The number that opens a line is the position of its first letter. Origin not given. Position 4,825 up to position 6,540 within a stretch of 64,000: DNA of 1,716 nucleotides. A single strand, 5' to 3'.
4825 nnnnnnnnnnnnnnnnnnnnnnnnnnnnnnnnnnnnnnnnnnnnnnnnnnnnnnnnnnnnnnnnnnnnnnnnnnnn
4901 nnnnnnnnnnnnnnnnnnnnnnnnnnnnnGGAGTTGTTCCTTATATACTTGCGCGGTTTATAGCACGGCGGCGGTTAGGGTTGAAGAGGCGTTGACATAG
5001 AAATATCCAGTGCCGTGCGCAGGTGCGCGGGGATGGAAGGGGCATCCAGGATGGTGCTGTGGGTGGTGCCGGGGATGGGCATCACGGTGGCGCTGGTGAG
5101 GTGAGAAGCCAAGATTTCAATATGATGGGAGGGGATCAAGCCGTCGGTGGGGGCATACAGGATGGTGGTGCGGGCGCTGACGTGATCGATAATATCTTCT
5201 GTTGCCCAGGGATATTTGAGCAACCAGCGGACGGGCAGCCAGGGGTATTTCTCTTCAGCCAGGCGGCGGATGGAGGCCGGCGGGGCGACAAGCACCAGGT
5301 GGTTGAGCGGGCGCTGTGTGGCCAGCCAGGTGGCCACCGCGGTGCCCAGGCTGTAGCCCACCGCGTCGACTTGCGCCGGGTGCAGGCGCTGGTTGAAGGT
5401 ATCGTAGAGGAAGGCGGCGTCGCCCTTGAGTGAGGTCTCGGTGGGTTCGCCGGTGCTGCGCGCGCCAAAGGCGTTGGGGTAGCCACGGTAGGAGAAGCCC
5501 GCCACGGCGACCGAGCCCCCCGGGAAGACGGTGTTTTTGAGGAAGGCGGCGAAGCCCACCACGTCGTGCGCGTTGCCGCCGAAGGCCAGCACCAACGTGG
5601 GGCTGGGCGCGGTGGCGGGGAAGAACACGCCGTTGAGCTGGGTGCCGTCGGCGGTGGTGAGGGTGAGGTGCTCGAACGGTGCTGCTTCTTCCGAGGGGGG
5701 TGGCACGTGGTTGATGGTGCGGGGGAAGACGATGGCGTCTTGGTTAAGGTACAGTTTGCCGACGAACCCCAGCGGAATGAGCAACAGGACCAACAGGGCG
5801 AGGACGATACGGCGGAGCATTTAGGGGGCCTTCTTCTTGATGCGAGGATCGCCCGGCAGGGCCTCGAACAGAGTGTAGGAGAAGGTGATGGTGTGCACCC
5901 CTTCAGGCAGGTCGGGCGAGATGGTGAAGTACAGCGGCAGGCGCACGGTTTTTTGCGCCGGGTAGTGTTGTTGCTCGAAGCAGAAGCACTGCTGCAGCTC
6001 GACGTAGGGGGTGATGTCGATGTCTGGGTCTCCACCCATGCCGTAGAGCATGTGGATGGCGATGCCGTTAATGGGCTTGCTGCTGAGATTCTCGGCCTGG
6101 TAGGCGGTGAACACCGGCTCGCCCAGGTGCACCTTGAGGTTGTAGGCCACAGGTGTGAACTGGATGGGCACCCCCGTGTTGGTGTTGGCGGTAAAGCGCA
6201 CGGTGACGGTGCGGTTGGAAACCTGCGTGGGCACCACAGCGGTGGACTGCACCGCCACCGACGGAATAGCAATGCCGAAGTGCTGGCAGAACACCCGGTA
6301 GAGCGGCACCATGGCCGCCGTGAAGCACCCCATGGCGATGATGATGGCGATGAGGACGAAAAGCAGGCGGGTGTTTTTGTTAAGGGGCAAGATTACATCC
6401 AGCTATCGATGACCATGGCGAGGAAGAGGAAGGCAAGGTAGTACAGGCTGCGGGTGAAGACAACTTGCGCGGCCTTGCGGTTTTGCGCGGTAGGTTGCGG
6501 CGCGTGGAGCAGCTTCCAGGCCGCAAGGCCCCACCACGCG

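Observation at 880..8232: Fragmented aa3 oxidase locus with a carbonic anhydrase and a hydrolase intercalated, and coxB and SURF1 elsewhere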

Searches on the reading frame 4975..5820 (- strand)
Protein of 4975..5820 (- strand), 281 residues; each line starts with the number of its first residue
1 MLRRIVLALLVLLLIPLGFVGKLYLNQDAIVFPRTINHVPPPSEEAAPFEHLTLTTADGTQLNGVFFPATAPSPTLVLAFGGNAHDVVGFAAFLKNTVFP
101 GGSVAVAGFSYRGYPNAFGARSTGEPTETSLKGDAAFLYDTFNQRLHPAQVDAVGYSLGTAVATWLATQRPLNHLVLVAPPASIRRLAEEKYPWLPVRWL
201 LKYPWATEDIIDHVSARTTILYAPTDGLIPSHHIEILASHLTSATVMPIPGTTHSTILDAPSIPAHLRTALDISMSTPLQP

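Call 3: search_protein_families(library=pfam, proteins=[window:4975-5820:-], max_evalue=0.01)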
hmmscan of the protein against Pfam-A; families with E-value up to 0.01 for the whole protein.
window:4975-5820:- (281 aa): 3 families
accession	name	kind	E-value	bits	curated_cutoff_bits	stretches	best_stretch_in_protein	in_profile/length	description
PF00561.26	Abhydrolase_1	-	4.7e-07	30.2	25.8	1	106-199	30-123/245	alpha/beta hydrolase fold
PF12697.13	Abhydrolase_6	-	0.00078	20.6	26.3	1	104-196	28-97/217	Alpha/beta hydrolase family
PF12146.15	Hydrolase_4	-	0.0025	17.6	27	0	104-188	32-117/239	Serine aminopeptidase, S33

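Call 13: search_protein_families(library=ncbifam, proteins=[window:4975-5820:-], max_evalue=1)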
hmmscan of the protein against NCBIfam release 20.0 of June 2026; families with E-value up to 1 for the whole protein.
window:4975-5820:- (281 aa): 8 families
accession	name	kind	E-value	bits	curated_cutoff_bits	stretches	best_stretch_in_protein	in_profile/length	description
NF051488.1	bifunc_PcaDC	exception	1.8e-05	24.1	390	2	128-182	58-113/375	bifunctional 3-oxoadipate enol-lactonase/4-carboxymuconolactone decarboxylase PcaDC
TIGR01738.1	bioH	equivalog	0.0006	19.5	206.95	1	148-193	64-109/245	pimeloyl-ACP methyl ester esterase BioH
NF011457.0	PRK14875.1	equivalog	0.0027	16.8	307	1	128-180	178-231/372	acetoin dehydrogenase dihydrolipoyllysine-residue acetyltransferase subunit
TIGR02427.1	protocat_pcaD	equivalog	0.014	14.8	255.85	1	145-181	75-113/251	3-oxoadipate enol-lactonase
NF050089.1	i_nPHAscl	equivalog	0.1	11.6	300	0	209-261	224-277/288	intracellular short-chain-length polyhydroxyalkanoate depolymerase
TIGR03695.1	menH_SHCHC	equivalog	0.15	11.5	208.55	1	129-178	51-102/252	2-succinyl-6-hydroxy-2,4-cyclohexadiene-1-carboxylate synthase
TIGR03611.1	RutD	equivalog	0.15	11.4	238.5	0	210-267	193-251/258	pyrimidine utilization protein D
NF008291.0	PRK11071.1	equivalog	0.22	11.2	252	1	134-179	46-90/193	esterase YqiA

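Call 38: find_homologous_proteins(query=window:4975-5820:-, max_evalue=0.00001)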
Query window:4975-5820:- (281 aa): 112 proteins with E <= 0.00001 among 4024 candidates.
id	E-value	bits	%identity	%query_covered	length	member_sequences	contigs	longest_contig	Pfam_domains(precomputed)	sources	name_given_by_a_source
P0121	9.5e-183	624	100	100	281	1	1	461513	PF00561.27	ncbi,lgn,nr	ncbi:MAG: hypothetical protein GC129_01085 [Proteobacteria bacterium]|nr:hypothetical protein [Pseud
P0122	3.1e-97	344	60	94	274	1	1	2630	PF12697.14,PF00561.27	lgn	-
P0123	4.6e-96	340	58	94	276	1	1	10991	PF12697.14,PF12146.16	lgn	-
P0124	1.4e-94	335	57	100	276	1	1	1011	PF12697.14,PF12146.16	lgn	-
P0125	1.9e-94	334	60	93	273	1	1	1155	PF00561.27,PF12146.16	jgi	jgi:pimeloyl-ACP methyl ester carboxylesterase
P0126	1.6e-93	331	56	100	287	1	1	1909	PF00561.27,PF12146.16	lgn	-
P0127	7.2e-93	329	58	98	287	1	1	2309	PF12697.14,PF00561.27,PF12146.16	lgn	-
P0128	2.1e-91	324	57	94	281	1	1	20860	PF12697.14,PF00561.27,PF12146.16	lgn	-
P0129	2.5e-90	321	58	98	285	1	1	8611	PF12146.16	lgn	-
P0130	2.8e-88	314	56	94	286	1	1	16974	PF00561.27,PF12146.16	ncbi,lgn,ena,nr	ncbi:MAG: hypothetical protein EBQ80_00395 [Proteobacteria bacterium]|nr:hypothetical protein [Pseud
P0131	3.4e-87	311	52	95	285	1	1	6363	-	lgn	-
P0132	6.8e-87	310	58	88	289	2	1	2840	PF00561.27,PF12146.16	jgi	jgi:pimeloyl-ACP methyl ester carboxylesterase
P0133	1.3e-86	309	55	95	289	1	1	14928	PF00561.27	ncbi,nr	ncbi:MAG: hypothetical protein HC900_01980 [Methylacidiphilales bacterium]|nr:hypothetical protein [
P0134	1.6e-86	308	58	92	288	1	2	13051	PF00561.27,PF12146.16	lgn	-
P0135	7.0e-86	306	54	95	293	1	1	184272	PF00561.27,PF12146.16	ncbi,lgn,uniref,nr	ncbi:alpha/beta hydrolase [Blastochloris sulfoviridis]|uniref:Lysophospholipase n=1 Tax=Blastochlori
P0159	5.8e-65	238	46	96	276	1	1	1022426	PF00561.27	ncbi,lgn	-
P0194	4.4e-31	127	38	79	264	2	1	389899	PF00561.27,PF12146.16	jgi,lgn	jgi:fermentation-respiration switch protein FrsA (DUF1100 family)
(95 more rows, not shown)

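Call 39: find_encoding_contigs(protein=P0135, flank=8000, max_places=2)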
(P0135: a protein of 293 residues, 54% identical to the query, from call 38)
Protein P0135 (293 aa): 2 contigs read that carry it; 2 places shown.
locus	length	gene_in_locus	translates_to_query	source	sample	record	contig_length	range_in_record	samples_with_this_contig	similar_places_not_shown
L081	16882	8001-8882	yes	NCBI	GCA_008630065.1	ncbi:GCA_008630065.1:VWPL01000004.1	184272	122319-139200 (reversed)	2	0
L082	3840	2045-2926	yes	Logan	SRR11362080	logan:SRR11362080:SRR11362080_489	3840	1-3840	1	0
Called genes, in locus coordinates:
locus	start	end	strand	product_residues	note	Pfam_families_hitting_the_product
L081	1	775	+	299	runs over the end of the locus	PF00696:AA_kinase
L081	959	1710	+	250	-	PF13340:DUF4096, PF01609:DDE_Tnp_1, PF13586:DDE_Tnp_1_2 (weak)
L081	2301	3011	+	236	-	PF01590:GAF (weak), PF03472:Autoind_bind, PF00196:GerE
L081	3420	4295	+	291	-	-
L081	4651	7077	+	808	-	PF02518:HATPase_c, PF00204:DNA_gyraseB, PF01751:Toprim, PF21249:GyrB_hook, PF00986:DNA_gyraseB_C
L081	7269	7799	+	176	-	-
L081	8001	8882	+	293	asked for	PF12146:Hydrolase_4 (weak), PF00561:Abhydrolase_1 (faint)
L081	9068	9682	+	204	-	PF01612:DNA_pol_A_exo1, PF13482:RNase_H_2 (weak)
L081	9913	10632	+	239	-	-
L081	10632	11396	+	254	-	PF03968:LptD_N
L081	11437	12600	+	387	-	PF00005:ABC_tran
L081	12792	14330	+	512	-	PF00309:Sigma54_AID, PF04963:Sigma54_CBD, PF04552:Sigma54_DBD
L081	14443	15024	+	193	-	PF02482:Ribosomal_S30AE, PF16321:Ribosom_S30AE_C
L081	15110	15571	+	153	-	PF00359:PTS_EIIA_2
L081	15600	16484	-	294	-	PF01972:SDH_protease (faint), PF25145:NfeD1b_N, PF01343:Peptidase_S49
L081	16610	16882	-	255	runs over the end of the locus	PF05175:MTS, PF13847:Methyltransf_31 (weak), PF08242:Methyltransf_12 (faint), PF13649:Methyltransf_25 (faint)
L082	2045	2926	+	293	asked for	PF12146:Hydrolase_4 (weak), PF00561:Abhydrolase_1 (faint)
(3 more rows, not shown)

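Call 40: find_encoding_contigs(protein=P0159, flank=8000, max_places=2)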
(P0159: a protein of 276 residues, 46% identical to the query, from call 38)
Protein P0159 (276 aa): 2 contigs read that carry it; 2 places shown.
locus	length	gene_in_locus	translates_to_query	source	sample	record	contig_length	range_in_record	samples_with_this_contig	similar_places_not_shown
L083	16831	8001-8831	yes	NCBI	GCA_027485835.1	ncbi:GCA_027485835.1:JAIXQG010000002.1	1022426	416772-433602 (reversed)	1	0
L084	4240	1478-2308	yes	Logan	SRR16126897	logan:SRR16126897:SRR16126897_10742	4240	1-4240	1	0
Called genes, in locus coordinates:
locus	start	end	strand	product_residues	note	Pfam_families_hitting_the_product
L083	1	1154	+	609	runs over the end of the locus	PF00009:GTP_EFTU, PF01926:MMR_HSR1 (weak), PF22042:EF-G_D2, PF03144:GTP_EFTU_D2, PF00679:EFG_C, PF21018:BipA_C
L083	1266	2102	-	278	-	-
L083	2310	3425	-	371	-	-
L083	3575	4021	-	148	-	PF02566:OsmC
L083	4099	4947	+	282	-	PF04378:RsmJ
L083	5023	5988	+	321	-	PF02628:COX15-CtaA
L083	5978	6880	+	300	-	PF01040:UbiA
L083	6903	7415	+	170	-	PF04307:YdjM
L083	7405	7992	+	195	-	PF04442:CtaG_Cox11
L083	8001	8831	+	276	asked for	PF00561:Abhydrolase_1 (weak)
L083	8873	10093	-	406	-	PF17785:PUA_3, PF10672:Methyltrans_SAM, PF13847:Methyltransf_31 (weak)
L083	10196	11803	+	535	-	PF00115:COX1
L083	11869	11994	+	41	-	-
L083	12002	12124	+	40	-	-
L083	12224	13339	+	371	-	PF00712:DNA_pol3_beta, PF02767:DNA_pol3_beta_2, PF02768:DNA_pol3_beta_3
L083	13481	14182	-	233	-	PF20260:PUA_4 (weak), PF04452:Methyltrans_RNA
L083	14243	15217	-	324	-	PF00294:PfkB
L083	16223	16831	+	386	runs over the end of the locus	PF13439:Glyco_transf_4, PF13477:Glyco_trans_4_2 (weak), PF13579:Glyco_trans_4_4, PF20706:GT4-conflict, PF00534:Glycos_transf_1, PF13692:Glyco_trans_1_4, PF13524:Glyco_trans_1_2 (weak)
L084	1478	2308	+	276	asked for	PF00561:Abhydrolase_1 (weak)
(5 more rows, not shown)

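Call 41: find_encoding_contigs(protein=P0194, flank=8000, max_places=2)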
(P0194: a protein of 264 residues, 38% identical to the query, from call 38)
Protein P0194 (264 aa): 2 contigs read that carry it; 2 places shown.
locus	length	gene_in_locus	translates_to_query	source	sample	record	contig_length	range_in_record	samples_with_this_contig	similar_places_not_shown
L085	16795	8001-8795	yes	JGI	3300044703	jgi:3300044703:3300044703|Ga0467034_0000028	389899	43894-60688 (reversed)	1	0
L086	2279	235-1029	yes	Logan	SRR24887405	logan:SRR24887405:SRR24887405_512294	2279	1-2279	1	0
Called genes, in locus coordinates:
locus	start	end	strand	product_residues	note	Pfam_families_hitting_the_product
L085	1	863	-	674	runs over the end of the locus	PF01464:SLT, PF27553:SLT_superhelical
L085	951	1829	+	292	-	PF00701:DHDPS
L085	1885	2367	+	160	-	PF01668:SmpB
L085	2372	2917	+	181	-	PF09835:DUF2062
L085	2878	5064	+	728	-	PF05649:Peptidase_M13_N, PF01431:Peptidase_M13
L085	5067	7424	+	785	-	PF00989:PAS (faint), PF13188:PAS_8 (faint), PF08448:PAS_4 (weak), PF00512:HisKA, PF02518:HATPase_c, PF00072:Response_reg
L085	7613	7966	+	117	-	PF00072:Response_reg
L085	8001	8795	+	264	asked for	PF00561:Abhydrolase_1, PF12146:Hydrolase_4 (faint)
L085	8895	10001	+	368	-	PF18626:Gln_deamidase_2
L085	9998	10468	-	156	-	PF03652:RuvX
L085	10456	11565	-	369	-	PF11288:DUF3089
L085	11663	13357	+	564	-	PF13687:DUF4153 (weak)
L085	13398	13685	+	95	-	PF02686:GatC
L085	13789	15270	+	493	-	PF01425:Amidase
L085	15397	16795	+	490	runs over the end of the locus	PF02934:GatB_N, PF02637:GatB_Yqey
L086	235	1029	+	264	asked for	PF00561:Abhydrolase_1, PF12146:Hydrolase_4 (faint)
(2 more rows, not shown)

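Call 43: search_protein_families(library=pfam, proteins=[L081:7269-7799:+], max_evalue=0.001)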
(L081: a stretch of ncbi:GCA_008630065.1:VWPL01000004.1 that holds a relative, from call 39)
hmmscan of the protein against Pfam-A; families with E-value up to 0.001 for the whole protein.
L081:7269-7799:+ (176 aa): 1 family
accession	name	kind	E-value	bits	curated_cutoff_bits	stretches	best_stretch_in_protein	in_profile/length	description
PF08990.16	Docking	-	0.00094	19.3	20.9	0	89-100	9-20/29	Erythronolide synthase docking domain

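Call 69: search_solved_structures(query=A3, max_evalue=0.001, show_alignments=0)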
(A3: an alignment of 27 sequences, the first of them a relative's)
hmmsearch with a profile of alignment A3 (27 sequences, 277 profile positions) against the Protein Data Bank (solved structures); distinct sequences matched with E-value up to 0.001: 39.
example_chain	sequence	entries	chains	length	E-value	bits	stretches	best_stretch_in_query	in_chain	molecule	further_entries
6imp_A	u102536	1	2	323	3.6e-10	42.9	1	73-218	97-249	RTX toxin RtxA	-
6ii2_A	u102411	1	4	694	1.9e-09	40.5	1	91-196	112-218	Putative RTX-toxin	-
7qjm_A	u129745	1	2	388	1.1e-06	31.5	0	101-181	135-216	alpha/beta-hydrolase (202)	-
7wwh_A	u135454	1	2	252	2.2e-06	30.5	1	135-194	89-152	Alpha/beta hydrolase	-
8ftp_A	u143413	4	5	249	4.4e-06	29.5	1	74-182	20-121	Alpha/beta fold hydrolase | Fluorophosphonate-binding serine hydrolase H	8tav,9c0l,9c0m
9pjb_A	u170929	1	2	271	4.6e-06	29.4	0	55-178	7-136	MHETase MHT043-5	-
4nmw_A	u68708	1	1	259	5.5e-06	29.2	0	208-263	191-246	Pimelyl-[acyl-carrier protein] methyl ester esterase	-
1m33_A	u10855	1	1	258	8.5e-06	28.6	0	209-272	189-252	BioH protein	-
5frd_A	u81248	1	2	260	1.5e-05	27.8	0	215-274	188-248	CARBOXYLESTERASE (EST-2)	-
8hea_A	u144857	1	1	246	2.3e-05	27.2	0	77-180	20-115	Thermostable carboxylesterase Est30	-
9h0z_A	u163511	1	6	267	3.3e-05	26.6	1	56-185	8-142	Serine aminopeptidase S33 domain-containing protein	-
7q4h_A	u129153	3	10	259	3.5e-05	26.6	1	56-188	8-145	Hydrolase_4 domain-containing protein | Serine aminopeptidase S33 domain-containing protein | Prolyl oligopeptidase family protein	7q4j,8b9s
4q3l_A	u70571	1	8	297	4.7e-05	26.1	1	211-265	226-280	MGS-M2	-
5h3h_A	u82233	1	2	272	5.1e-05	26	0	91-179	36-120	Abhydrolase domain-containing protein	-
7xrh_A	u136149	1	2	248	5.5e-05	25.9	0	133-187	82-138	Cinnamoyl esterase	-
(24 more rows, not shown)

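Call 73: predict_structure(alignment_id=A3)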
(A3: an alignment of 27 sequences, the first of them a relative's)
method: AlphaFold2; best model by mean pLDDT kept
length: 281 residues; sequences in the alignment: 27
mean_pLDDT: 95.4   pTM: 0.92
mean pLDDT of the five models: 95.4, 95.0, 94.5, 93.9, 93.6
residues with pLDDT >= 90: 268; 70-90: 6; 50-70: 5; < 50: 2
segments of 3 or more residues with pLDDT < 50: none
pLDDT, mean of each block of 10 residues (from residue 1): 96 94 93 93 95 98 98 96 95 97 96 96 98 99 98 98 99 98 97 94 97 98 97 98 98 97 97 67 57
secondary structure, 60 per line:
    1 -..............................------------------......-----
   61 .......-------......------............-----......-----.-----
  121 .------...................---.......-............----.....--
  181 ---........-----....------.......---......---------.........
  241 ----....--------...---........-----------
elements in order: H2-31 E50-55 E61-67 E75-80 H87-98 E104-109 H128-146 E150-156 H158-169 E174-178 H184-191 H197-200 H207-213 E217-222 H232-240 E245-248 H263-270

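Call 75: fold_search(model_id=the predicted structure, library=pdb)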
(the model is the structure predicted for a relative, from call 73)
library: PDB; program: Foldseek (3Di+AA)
matches with E <= 10: 1863; with E <= 0.001: 1411
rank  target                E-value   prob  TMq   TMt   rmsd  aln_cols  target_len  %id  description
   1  7qjm_B                1.5e-12  1.00  0.62  0.59   5.1       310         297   19  Crystal structure of an alpha/beta-hydrolase enzyme from Chloroflexus sp. MS-G (202) (released 2022-12-28)
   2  7qjm_A                2.3e-12  1.00  0.62  0.58   5.6       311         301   19  Crystal structure of an alpha/beta-hydrolase enzyme from Chloroflexus sp. MS-G (202) (released 2022-12-28)
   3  5lcn_B                6.1e-12  1.00  0.58  0.62   7.0       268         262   13  STRUCTURE OF THE PYROCOCCUS FURIOSUS ESTERASE PF2001 WITH SPACE GROUP P212121 (released 2017-08-02)
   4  5lcn_A                7.8e-12  1.00  0.59  0.62   7.6       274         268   14  STRUCTURE OF THE PYROCOCCUS FURIOSUS ESTERASE PF2001 WITH SPACE GROUP P212121 (released 2017-08-02)
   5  8b4u                  1.1e-11  1.00  0.63  0.65   4.5       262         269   14  The crystal structure of PET46, a PETase enzyme from Candidatus bathyarchaeota (released 2023-08-23)
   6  7xri_A                1.3e-11  1.00  0.64  0.70   6.4       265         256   16  Feruloyl esterase mutant -S106A (released 2023-05-17)
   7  5lcn_D                1.3e-11  1.00  0.61  0.64   6.2       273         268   13  STRUCTURE OF THE PYROCOCCUS FURIOSUS ESTERASE PF2001 WITH SPACE GROUP P212121 (released 2017-08-02)
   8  9l75_B                1.3e-11  1.00  0.57  0.61   7.6       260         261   16  A novel PE hydrolase and its structural basis (released 2025-12-31)
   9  9l75_A                1.3e-11  1.00  0.58  0.58   7.6       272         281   16  A novel PE hydrolase and its structural basis (released 2025-12-31)
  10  3qit_A                1.4e-11  1.00  0.56  0.56   9.7       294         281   16  Thioesterase Domain From Curacin Biosynthetic Pathway (released 2011-03-09)
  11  3qit_B                2.1e-11  1.00  0.55  0.55   9.5       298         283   15  Thioesterase Domain From Curacin Biosynthetic Pathway (released 2011-03-09)
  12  7l50_B                2.3e-11  1.00  0.58  0.56   8.5       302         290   16  Crystal structure of human monoacylglycerol lipase in complex with compound 4f (released 2021-08-11)
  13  6fkx_A                2.3e-11  1.00  0.60  0.53   8.3       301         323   17  Crystal structure of an acetyl xylan esterase from a desert metagenome (released 2018-02-28)
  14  5g59                  2.7e-11  1.00  0.67  0.69   4.7       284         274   14  Structure of the Pyrococcus Furiosus Esterase Pf2001 with space group P3121 (released 2017-06-21)
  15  7l4u_A                2.7e-11  1.00  0.56  0.56   8.9       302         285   16  Crystal structure of human monoacylglycerol lipase in complex with compound 1h (released 2021-08-11)
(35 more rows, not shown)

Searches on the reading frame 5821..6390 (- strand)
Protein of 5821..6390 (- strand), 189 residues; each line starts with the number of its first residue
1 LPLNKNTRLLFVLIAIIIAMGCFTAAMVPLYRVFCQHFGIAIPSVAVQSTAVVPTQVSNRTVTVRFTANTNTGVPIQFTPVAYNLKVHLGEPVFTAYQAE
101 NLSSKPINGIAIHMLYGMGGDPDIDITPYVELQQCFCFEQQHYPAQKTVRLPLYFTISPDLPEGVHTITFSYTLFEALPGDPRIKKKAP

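Call 3: search_protein_families(library=pfam, proteins=[window:5821-6390:-], max_evalue=0.01)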
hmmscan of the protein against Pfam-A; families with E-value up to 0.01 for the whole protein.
window:5821-6390:- (189 aa): 1 family
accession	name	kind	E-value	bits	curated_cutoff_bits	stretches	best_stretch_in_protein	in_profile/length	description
PF04442.19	CtaG_Cox11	-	2.7e-33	115.5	25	1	27-176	1-148/148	Cytochrome c oxidase assembly protein CtaG/Cox11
